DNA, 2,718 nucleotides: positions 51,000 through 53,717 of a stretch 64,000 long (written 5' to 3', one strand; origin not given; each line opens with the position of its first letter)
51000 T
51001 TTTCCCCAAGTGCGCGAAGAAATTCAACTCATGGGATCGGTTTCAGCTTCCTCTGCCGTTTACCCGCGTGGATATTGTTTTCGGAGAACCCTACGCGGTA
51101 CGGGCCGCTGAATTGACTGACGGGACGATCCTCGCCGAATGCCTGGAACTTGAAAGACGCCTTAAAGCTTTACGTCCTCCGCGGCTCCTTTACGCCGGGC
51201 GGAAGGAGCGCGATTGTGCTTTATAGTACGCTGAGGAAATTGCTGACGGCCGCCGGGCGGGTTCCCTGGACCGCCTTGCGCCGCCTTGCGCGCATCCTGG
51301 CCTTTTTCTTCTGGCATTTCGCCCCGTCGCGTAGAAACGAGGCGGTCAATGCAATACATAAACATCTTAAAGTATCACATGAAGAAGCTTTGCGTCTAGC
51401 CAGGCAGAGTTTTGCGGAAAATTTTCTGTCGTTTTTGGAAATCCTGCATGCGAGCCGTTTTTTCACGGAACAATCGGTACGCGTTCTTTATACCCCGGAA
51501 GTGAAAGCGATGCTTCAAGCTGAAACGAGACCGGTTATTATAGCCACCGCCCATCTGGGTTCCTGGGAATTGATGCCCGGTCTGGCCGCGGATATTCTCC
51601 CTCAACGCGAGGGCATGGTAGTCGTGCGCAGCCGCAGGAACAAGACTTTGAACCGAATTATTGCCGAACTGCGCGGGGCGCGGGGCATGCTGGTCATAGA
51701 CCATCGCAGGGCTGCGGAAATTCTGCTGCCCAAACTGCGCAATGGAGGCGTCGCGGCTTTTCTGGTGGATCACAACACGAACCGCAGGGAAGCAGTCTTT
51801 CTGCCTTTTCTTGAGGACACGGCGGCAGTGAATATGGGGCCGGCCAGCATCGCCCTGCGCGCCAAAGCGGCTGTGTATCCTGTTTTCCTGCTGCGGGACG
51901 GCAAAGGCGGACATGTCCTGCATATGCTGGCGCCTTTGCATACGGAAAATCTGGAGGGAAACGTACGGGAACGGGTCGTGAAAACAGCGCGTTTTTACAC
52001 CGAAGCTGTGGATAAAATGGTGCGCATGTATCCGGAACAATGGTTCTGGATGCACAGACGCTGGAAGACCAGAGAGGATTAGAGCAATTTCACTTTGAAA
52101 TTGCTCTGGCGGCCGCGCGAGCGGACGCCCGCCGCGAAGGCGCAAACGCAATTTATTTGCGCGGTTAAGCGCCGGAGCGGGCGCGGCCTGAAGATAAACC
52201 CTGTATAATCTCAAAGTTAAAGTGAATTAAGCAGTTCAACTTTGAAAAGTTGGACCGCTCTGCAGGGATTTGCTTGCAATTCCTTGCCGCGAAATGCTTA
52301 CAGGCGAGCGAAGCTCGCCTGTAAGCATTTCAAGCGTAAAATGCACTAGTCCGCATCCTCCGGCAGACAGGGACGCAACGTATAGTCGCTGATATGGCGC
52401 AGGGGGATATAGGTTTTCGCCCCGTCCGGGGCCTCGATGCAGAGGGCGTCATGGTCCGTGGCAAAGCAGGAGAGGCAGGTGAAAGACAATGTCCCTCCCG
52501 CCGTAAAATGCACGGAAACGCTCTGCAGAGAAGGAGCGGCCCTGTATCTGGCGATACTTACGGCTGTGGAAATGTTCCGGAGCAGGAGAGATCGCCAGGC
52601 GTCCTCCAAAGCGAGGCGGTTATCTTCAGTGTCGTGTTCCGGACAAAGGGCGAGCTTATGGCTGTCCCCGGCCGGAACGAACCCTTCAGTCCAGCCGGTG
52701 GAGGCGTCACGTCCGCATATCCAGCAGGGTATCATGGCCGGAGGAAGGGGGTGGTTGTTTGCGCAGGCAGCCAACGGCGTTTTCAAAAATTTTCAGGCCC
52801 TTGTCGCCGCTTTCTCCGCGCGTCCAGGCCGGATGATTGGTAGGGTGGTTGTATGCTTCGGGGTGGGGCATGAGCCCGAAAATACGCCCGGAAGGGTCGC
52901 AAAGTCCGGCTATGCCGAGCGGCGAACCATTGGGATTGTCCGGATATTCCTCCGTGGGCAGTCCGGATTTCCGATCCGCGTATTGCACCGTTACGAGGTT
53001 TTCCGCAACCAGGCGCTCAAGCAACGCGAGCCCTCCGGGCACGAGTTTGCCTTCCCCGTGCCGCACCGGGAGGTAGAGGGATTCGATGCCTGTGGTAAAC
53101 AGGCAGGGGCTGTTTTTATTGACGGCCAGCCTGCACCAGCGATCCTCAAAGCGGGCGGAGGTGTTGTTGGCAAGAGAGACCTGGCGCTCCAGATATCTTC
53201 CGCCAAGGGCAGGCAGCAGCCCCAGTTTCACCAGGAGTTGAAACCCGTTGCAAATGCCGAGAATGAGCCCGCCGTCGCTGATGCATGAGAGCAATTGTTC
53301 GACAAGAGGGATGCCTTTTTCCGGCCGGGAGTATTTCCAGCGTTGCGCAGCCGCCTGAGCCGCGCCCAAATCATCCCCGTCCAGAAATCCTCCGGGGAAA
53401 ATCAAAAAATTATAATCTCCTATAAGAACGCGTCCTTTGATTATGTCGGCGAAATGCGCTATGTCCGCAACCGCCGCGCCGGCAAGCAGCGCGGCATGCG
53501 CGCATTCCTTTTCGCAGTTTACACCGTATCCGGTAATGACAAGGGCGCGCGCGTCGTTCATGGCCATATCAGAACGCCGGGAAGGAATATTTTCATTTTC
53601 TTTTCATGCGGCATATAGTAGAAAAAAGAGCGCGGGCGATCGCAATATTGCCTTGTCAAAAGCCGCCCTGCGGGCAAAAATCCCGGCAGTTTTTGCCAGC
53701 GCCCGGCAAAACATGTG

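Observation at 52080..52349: Repeat termini coincide with the stop codons of seven flanking ORFs; a TA-target MITE that regenerates TAG is one explanation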

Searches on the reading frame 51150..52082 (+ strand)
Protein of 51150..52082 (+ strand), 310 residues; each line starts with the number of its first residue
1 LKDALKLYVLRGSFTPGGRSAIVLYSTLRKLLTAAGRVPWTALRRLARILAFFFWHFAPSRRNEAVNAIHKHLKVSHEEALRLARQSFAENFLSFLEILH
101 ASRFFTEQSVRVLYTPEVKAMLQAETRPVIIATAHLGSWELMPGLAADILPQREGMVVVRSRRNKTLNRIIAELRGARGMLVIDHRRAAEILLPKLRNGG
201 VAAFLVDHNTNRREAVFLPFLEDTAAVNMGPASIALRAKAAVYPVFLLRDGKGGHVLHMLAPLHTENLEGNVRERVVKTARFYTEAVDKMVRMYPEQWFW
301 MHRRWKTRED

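Call 6: search_protein_families(library=pfam, proteins=[window:51150-52082:+])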
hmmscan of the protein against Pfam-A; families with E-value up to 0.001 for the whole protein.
window:51150-52082:+ (310 aa): 1 family
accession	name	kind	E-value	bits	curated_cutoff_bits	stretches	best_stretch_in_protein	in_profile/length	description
PF03279.18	Lip_A_acyltrans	-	2.7e-32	112.6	22.3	1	32-307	23-295/295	Bacterial lipid A biosynthesis acyltransferase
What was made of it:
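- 51150..52082 (+): lpxL-like lipid A acyltransferase gene. The true start is probably downstream, because database homologues are 280-290 aa. Pfam PF03279 matches to the last profile position (call 6).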

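Call 22: find_related_loci(query=window:51150-52082:+, collection=metagenome_contigs, flank=3000)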
Query window:51150-52082:+ (310 aa) in metagenome_contigs; peptide patterns used: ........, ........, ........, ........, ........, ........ (x = any residue, [..] = any of these).
80 stretches matched a pattern; 3 encode a relative of the query (tblastn E <= 1e-3); 3 distinct loci.
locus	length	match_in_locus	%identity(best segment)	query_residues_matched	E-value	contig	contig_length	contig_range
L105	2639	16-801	30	46-306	9e-32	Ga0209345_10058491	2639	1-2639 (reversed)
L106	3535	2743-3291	35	124-309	2e-31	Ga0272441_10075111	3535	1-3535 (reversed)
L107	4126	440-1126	29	74-306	3e-22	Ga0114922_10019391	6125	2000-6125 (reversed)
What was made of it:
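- Tried and rejected: find_related_loci with LpxL on metagenome_contigs returned only relatives at 29-35% identity, useless for empty sites, and it used up the one scan (call 22).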

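Call 23: find_homologous_proteins(query=window:51150-52082:+, max_evalue=1e-50)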
Query window:51150-52082:+ (310 aa): 460 proteins with E <= 1e-50 among 6221 candidates; the best 120 are listed.
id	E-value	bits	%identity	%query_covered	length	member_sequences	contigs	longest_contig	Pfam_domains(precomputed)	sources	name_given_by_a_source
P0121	7.8e-181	618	100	90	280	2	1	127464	PF03279.19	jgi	jgi:KDO2-lipid IV(A) lauroyltransferase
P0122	2.6e-155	534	88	86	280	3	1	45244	PF03279.19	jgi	jgi:KDO2-lipid IV(A) lauroyltransferase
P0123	4.9e-148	510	79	92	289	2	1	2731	PF03279.19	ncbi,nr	ncbi:MAG: lysophospholipid acyltransferase family protein [Desulfovibrio sp.]|nr:lysophospholipid ac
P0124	6.2e-140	484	74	92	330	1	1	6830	PF03279.19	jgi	jgi:KDO2-lipid IV(A) lauroyltransferase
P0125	7.0e-139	480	73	92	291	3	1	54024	PF03279.19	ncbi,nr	ncbi:MAG: lysophospholipid acyltransferase family protein [Desulfovibrio sp.]|nr:lysophospholipid ac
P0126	2.0e-138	479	73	92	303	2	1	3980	PF03279.19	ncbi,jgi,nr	ncbi:MAG: lysophospholipid acyltransferase family protein [Desulfovibrio sp.]|jgi:KDO2-lipid IV(A) l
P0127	2.5e-137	475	73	92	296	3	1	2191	PF03279.19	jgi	jgi:KDO2-lipid IV(A) lauroyltransferase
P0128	4.8e-136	471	73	92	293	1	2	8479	PF03279.19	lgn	-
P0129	4.5e-135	468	72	92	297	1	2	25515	PF03279.19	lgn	-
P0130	7.2e-135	467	72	92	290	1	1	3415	PF03279.19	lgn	-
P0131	1.8e-134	466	70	92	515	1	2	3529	PF04028.19,PF03279.19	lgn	-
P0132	3.7e-134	465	71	92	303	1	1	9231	PF03279.19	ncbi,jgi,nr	ncbi:MAG: lysophospholipid acyltransferase family protein [Desulfovibrio sp.]|jgi:KDO2-lipid IV(A) l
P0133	5.3e-134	464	71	92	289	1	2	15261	PF03279.19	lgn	-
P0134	2.4e-133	462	76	85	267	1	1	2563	PF03279.19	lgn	-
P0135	2.9e-133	462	71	92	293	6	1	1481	PF03279.19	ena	-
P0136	9.0e-133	460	71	92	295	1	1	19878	PF03279.19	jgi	jgi:KDO2-lipid IV(A) lauroyltransferase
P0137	1.0e-132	460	71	92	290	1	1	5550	PF03279.19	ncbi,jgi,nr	ncbi:MAG: lysophospholipid acyltransferase family protein [Desulfovibrio sp.]|jgi:KDO2-lipid IV(A) l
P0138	5.5e-132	458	70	92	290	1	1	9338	PF03279.19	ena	-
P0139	6.8e-132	457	74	87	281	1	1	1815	PF03279.19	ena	-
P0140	1.8e-131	456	70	92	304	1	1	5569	PF03279.19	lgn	-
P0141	2.2e-131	456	69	92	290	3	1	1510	PF03279.19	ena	-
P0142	2.2e-131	456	69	92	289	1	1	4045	PF03279.19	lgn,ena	-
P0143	4.2e-131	455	70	92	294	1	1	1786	PF03279.19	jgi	jgi:KDO2-lipid IV(A) lauroyltransferase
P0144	7.7e-131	454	70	92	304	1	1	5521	PF03279.19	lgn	-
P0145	1.1e-130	453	69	92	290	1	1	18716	PF03279.19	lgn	-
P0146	2.1e-130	453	73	90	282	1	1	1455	PF03279.19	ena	-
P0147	3.2e-130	452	78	84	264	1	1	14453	PF03279.19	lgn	-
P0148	5.2e-130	451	69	92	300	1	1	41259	PF03279.19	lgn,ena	-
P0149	6.0e-130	451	72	88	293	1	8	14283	PF03279.19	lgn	-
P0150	1.3e-129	450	68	92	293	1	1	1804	PF03279.19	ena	-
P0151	1.6e-129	450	68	92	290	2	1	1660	PF03279.19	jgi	-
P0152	1.9e-129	449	68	92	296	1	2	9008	PF03279.19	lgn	-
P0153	5.5e-129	448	67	93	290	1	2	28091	PF03279.19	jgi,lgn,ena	jgi:Lauroyl/myristoyl acyltransferase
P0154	7.8e-129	447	67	92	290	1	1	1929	PF03279.19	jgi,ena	-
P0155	9.7e-129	447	68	92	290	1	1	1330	PF03279.19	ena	-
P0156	1.1e-128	447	72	87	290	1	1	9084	PF03279.19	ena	-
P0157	1.8e-128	446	66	92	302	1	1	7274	PF03279.19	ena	-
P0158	7.8e-128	444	68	92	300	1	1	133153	PF03279.19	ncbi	-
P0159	2.2e-127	443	69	93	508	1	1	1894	PF04028.19,PF03279.19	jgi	jgi:lauroyl/myristoyl acyltransferase/lysophospholipid acyltransferase (LPLAT)-like uncharacterized 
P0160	3.5e-127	442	68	92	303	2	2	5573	PF03279.19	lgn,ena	-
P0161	4.5e-127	442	68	92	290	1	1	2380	PF03279.19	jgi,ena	-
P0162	1.8e-126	440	69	88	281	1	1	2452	PF03279.19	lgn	-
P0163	4.8e-126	438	65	92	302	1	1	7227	PF03279.19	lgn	-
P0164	6.7e-126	438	66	92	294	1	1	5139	PF03279.19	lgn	-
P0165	8.6e-126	437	65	92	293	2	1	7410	PF03279.19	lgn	-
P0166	1.3e-125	437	70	92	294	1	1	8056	PF03279.19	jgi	jgi:KDO2-lipid IV(A) lauroyltransferase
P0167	2.8e-125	436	69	88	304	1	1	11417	PF03279.19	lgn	-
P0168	3.7e-125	435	66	92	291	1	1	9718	PF03279.19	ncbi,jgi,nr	ncbi:MAG: lysophospholipid acyltransferase family protein [Desulfovibrio sp.]|jgi:KDO2-lipid IV(A) l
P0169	6.0e-125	435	66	92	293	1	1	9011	PF03279.19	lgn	-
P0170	4.1e-124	432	69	91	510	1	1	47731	PF04028.19,PF03279.19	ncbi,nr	ncbi:DUF374 domain-containing protein [Desulfovibrio sp. OttesenSCG-928-F20]|nr:DUF374 domain-contai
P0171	3.4e-121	422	65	92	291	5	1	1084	PF03279.19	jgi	-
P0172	5.1e-121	422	64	98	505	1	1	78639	PF04028.19,PF03279.19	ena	-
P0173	8.5e-121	421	66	92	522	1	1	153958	PF04028.19,PF03279.19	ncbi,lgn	-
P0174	4.1e-120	419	69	84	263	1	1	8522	PF03279.19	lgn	-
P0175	6.1e-117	408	66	88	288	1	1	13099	PF03279.19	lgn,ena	-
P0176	3.2e-116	406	62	92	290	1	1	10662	PF03279.19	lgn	-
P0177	5.6e-116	405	63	92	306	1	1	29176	PF03279.19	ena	-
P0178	2.7e-115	403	61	92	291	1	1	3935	PF03279.19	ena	-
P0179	3.9e-115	402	62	92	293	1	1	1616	PF03279.19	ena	-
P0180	4.5e-115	402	62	95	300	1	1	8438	PF03279.19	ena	-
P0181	5.5e-115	402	64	92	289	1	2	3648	PF03279.19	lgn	-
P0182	3.7e-114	399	63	88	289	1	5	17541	PF03279.19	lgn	-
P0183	2.2e-113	397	62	92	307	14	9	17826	PF03279.19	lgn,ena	-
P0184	6.6e-113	395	63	92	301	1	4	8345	PF03279.19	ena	-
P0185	1.2e-112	394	64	88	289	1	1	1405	PF03279.19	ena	-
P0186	4.8e-111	389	62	92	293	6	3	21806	PF03279.19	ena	-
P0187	1.7e-110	387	63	92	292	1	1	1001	PF03279.19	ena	-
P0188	5.3e-110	386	58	100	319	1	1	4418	PF03279.19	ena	-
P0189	2.3e-109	384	62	86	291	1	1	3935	PF03279.19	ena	-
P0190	2.5e-109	383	61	92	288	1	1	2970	PF03279.19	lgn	-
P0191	1.0e-108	381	60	92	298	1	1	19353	PF03279.19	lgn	-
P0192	1.1e-108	381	61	93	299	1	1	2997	PF03279.19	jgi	jgi:KDO2-lipid IV(A) lauroyltransferase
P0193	4.9e-108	379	61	92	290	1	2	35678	PF03279.19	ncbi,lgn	-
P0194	2.3e-107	377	58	92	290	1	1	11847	PF03279.19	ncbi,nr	ncbi:lysophospholipid acyltransferase family protein [Desulfovibrio sp. OttesenSCG-928-G15]|nr:lysop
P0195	3.0e-107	377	60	93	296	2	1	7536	PF03279.19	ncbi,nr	ncbi:MAG: lysophospholipid acyltransferase family protein [Desulfovibrio sp.]|nr:lysophospholipid ac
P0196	1.9e-106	374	60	93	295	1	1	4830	PF03279.19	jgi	jgi:KDO2-lipid IV(A) lauroyltransferase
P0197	1.4e-104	368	59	92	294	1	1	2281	PF03279.19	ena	-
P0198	5.0e-103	363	61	85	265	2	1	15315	PF03279.19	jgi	jgi:KDO2-lipid IV(A) lauroyltransferase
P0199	6.3e-102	359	59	91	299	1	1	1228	PF03279.19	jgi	jgi:KDO2-lipid IV(A) lauroyltransferase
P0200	3.6e-101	357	60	92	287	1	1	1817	PF03279.19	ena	-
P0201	4.7e-100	353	65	76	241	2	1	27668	PF03279.19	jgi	jgi:KDO2-lipid IV(A) lauroyltransferase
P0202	4.2e-98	347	55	94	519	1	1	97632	PF04028.19,PF03279.19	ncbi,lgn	-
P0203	3.4e-97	344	55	92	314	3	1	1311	PF03279.19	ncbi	-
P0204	5.5e-96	340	55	98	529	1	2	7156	PF04028.19,PF03279.19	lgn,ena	-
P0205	7.0e-96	339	55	92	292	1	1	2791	PF03279.19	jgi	jgi:KDO2-lipid IV(A) lauroyltransferase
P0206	3.5e-92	327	57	88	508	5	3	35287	PF04028.19,PF03279.19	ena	-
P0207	1.3e-91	325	52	98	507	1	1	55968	PF04028.19,PF03279.19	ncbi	-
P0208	2.7e-89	318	57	86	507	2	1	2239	PF04028.19,PF03279.19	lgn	-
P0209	4.9e-89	317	57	86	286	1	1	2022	PF03279.19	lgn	-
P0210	8.7e-89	316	51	92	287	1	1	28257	PF03279.19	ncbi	-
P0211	1.1e-85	306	66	64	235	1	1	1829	PF03279.19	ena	-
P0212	1.7e-85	305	52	85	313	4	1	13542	PF03279.19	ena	-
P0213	3.6e-85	304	52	86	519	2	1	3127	PF04028.19,PF03279.19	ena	-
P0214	6.2e-85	303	52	88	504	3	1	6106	PF04028.19,PF03279.19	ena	-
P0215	6.1e-84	300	47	93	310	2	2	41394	PF03279.19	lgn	-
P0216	1.8e-82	295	46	96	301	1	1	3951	PF03279.19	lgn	-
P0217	5.4e-79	284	52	87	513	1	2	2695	PF04028.19,PF03279.19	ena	-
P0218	9.5e-79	283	52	86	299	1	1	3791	PF03279.19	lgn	-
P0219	2.1e-78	282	49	93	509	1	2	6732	PF04028.19,PF03279.19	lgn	-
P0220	3.8e-77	278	49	86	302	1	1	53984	PF03279.19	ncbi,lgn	-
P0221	4.4e-77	278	49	86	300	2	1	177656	PF03279.19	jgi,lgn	jgi:KDO2-lipid IV(A) lauroyltransferase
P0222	6.2e-77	277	45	96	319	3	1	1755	PF03279.19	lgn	-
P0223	8.0e-77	277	49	86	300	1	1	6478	PF03279.19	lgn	-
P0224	1.4e-76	276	49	86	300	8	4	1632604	PF03279.19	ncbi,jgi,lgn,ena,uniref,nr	ncbi:lysophospholipid acyltransferase family protein [Desulfovibrio subterraneus]|uniref:Acyltransfe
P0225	3.0e-76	275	49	85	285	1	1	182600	PF03279.19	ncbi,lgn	-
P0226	1.3e-74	269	48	92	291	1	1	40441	PF03279.19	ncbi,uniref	ncbi:lysophospholipid acyltransferase family protein [Nitratidesulfovibrio sp. 1201_IL3209]|uniref:l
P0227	2.1e-74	269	48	86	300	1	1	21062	PF03279.19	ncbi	ncbi:MAG: lysophospholipid acyltransferase family protein [Halodesulfovibrio sp.]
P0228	2.6e-74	268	49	91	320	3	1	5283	PF03279.19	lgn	-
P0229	5.2e-74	267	48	87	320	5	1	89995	PF03279.19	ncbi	-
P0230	5.6e-74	267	45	87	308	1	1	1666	PF03279.19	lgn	-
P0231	1.3e-73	266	48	91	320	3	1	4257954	PF03279.19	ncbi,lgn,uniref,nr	ncbi:lysophospholipid acyltransferase family protein [Nitratidesulfovibrio termitidis]|uniref:lysoph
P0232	1.7e-73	266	46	96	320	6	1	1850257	PF03279.19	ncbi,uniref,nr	ncbi:lysophospholipid acyltransferase family protein [Nitratidesulfovibrio sp. SRB-5]|uniref:lysopho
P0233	1.7e-73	266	47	93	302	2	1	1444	PF03279.19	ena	-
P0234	8.6e-73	263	49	89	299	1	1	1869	PF03279.19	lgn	-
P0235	1.0e-72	263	49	85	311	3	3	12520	PF03279.19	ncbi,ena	-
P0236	1.2e-72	263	48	92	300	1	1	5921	PF03279.19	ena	-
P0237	3.5e-72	261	46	89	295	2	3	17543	PF03279.19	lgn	-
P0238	3.8e-72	261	50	86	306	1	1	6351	PF03279.19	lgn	-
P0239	5.3e-72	261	46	86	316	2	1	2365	PF03279.19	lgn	-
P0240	1.1e-71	260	46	91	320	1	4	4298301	PF03279.19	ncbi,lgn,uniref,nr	ncbi:acyltransferase [Nitratidesulfovibrio liaohensis]|uniref:Acyltransferase n=1 Tax=Nitratidesulfo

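Call 24: find_encoding_contigs(protein=P0122, flank=10000, max_places=4)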
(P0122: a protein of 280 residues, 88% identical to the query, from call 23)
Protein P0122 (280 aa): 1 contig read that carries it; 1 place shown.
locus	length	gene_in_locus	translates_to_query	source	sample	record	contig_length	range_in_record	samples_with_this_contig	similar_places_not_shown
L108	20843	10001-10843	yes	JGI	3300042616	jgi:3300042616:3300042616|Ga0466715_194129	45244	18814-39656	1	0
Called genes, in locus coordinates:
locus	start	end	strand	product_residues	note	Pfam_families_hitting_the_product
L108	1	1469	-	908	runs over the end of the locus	PF01624:MutS_I, PF05188:MutS_II, PF05192:MutS_III, PF05190:MutS_IV, PF00488:MutS_V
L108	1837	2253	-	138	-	PF06305:LapA_dom (weak)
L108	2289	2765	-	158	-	PF04677:CwfJ_C_1 (weak), PF01230:HIT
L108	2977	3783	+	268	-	PF00227:Proteasome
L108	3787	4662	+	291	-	PF00288:GHMP_kinases_N, PF08544:GHMP_kinases_C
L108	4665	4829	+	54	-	-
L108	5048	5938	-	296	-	PF04055:Radical_SAM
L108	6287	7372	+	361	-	PF01075:Glyco_transf_9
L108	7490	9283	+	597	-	PF00664:ABC_membrane, PF00005:ABC_tran, PF02463:SMC_N (weak)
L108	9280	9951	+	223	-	PF04028:DUF374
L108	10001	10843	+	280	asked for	PF03279:Lip_A_acyltrans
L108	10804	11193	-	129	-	-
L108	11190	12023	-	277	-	PF13507:GATase_5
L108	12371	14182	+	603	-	PF06418:CTP_synth_N, PF00117:GATase, PF07722:Peptidase_C26 (weak)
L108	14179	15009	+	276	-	PF00793:DAHP_synth_1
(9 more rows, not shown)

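Call 25: find_encoding_contigs(protein=P0123, flank=10000, max_places=4)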
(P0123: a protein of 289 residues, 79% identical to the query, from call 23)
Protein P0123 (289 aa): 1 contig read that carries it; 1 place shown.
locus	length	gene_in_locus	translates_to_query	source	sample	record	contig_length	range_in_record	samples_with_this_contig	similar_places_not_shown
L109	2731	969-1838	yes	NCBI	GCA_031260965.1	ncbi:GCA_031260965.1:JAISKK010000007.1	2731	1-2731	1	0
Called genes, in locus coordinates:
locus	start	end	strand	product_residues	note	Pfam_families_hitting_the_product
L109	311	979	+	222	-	PF04028:DUF374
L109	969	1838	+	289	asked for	PF03279:Lip_A_acyltrans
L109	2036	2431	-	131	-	-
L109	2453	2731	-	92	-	PF13507:GATase_5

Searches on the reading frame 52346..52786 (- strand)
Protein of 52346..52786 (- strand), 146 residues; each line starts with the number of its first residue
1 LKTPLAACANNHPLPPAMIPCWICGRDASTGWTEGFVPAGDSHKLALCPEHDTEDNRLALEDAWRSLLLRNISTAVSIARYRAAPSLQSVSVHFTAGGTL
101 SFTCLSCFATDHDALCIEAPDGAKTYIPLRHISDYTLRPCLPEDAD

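Call 6: search_protein_families(library=pfam, proteins=[window:52346-52786:-])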
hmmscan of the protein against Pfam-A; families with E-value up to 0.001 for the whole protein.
window:52346-52786:- (146 aa): 0 families

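Call 56: search_protein_families(library=pfam, proteins=[window:52346-52735:-], max_evalue=0.01)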
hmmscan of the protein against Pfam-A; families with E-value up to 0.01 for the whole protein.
window:52346-52735:- (129 aa): 1 family
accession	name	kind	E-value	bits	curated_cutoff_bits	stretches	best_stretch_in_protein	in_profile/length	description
PF23887.1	Phage_Gene47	-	0.0053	16.7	27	1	74-122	7-54/65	Phage L5 gene 47-like protein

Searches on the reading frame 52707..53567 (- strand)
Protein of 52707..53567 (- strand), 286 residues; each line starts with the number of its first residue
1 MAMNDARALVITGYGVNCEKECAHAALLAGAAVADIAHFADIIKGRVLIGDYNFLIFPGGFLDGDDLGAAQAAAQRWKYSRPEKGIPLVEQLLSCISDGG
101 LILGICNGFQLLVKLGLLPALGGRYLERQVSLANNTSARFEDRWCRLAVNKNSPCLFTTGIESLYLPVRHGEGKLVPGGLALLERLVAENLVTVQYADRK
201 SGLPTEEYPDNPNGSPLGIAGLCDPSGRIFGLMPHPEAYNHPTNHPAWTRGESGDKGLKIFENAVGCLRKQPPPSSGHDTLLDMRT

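Call 6: search_protein_families(library=pfam, proteins=[window:52707-53567:-])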
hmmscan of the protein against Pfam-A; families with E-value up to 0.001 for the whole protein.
window:52707-53567:- (286 aa): 1 family
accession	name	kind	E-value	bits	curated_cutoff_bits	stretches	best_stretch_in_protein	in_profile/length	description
PF13507.12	GATase_5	-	2e-81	273.3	27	1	6-265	2-257/260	CobB/CobQ-like glutamine amidotransferase domain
